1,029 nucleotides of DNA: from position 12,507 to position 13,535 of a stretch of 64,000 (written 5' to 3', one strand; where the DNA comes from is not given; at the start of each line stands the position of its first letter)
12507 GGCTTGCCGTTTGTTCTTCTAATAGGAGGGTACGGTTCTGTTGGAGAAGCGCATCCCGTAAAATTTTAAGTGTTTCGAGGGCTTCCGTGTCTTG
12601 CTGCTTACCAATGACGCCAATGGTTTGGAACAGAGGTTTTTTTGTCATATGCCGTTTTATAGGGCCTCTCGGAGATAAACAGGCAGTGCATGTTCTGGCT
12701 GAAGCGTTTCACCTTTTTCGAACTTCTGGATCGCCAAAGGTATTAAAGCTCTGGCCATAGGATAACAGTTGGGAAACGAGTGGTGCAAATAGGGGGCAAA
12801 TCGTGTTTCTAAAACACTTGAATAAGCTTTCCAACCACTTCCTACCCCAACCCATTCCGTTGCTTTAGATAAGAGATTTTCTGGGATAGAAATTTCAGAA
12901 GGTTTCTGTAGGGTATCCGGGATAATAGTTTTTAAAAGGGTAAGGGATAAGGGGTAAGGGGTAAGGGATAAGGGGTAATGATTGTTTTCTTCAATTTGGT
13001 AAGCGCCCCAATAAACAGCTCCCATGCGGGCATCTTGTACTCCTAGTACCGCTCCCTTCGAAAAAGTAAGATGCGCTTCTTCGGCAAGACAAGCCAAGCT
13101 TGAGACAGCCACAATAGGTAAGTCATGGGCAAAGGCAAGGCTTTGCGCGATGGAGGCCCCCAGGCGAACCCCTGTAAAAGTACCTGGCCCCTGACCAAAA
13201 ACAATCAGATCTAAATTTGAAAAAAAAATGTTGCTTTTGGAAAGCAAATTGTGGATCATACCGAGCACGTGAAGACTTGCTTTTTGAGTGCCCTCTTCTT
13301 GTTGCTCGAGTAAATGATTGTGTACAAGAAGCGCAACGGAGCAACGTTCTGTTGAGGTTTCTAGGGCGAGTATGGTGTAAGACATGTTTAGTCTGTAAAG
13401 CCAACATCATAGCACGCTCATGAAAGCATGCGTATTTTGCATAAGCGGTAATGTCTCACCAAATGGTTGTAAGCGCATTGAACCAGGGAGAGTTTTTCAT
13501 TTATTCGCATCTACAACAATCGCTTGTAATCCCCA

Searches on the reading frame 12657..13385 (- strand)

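Call 31: search_protein_families(library=ncbifam, proteins=[window:12657-13385:-], max_evalue=0.00001)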
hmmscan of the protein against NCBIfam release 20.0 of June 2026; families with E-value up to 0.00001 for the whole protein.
window:12657-13385:- (242 aa): 4 families
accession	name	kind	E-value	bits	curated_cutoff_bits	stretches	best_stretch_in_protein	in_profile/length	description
TIGR03725.1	T6A_YeaZ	equivalog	1.5e-50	172.2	69.3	1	5-239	1-212/212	tRNA (adenosine(37)-N6)-threonylcarbamoyltransferase complex dimerization subunit type 1 TsaB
TIGR00329.1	gcp_kae1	subfamily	2.2e-08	33.7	207.8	1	7-97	2-109/305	tRNA (adenosine(37)-N6)-threonylcarbamoyltransferase complex transferase subunit TsaD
TIGR03723.1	T6A_TsaD_YgjD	equivalog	2.4e-08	33.5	296.1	1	40-99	53-112/314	tRNA (adenosine(37)-N6)-threonylcarbamoyltransferase complex transferase subunit TsaD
TIGR03722.2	arch_KAE1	equivalog_domain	4.7e-07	29.2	375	1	33-98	43-108/323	KEOPS complex N(6)-L-threonylcarbamoyladenine synthase Kae1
